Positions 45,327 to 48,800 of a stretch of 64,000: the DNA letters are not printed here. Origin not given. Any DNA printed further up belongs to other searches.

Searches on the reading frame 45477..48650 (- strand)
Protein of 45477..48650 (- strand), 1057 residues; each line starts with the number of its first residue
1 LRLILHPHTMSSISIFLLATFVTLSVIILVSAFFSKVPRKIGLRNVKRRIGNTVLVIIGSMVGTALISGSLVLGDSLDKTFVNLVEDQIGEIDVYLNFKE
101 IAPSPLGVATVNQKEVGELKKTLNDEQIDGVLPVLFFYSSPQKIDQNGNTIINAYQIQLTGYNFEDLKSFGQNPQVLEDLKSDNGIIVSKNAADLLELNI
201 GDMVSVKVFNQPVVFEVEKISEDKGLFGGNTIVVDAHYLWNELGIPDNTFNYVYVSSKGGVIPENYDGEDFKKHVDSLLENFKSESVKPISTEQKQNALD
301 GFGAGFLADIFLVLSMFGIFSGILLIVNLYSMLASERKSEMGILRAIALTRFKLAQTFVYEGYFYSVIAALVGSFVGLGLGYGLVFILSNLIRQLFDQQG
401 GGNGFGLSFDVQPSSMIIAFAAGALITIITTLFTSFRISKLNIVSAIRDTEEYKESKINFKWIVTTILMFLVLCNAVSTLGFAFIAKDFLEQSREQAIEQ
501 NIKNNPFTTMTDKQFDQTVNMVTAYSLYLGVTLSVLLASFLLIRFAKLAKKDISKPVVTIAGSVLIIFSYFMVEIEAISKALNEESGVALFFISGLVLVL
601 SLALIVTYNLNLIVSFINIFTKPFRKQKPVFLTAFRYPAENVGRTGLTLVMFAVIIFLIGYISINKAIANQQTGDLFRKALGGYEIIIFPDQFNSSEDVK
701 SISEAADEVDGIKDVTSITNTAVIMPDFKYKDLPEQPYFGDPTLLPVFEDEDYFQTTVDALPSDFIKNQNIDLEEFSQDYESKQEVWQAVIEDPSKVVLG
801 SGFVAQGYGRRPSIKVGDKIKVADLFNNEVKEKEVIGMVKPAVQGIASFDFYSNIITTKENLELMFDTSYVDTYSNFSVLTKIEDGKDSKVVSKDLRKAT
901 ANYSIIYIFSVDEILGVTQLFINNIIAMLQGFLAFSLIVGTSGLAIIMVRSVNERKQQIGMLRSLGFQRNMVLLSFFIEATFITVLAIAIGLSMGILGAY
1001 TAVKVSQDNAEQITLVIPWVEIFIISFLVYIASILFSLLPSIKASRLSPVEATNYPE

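Call 36: search_protein_families(library=pfam, proteins=[window:45477-48650:-], max_evalue=0.001)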
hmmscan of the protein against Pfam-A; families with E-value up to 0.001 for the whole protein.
window:45477-48650:- (1057 aa): 2 families
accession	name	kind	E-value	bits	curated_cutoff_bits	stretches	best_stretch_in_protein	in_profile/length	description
PF02687.27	FtsX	-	3.9e-29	101.6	25.5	2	932-1049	3-120/120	FtsX-like permease C-terminal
PF12704.14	MacB_PCD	-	1.5e-11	45.4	27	2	53-261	1-195/207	MacB-like periplasmic core domain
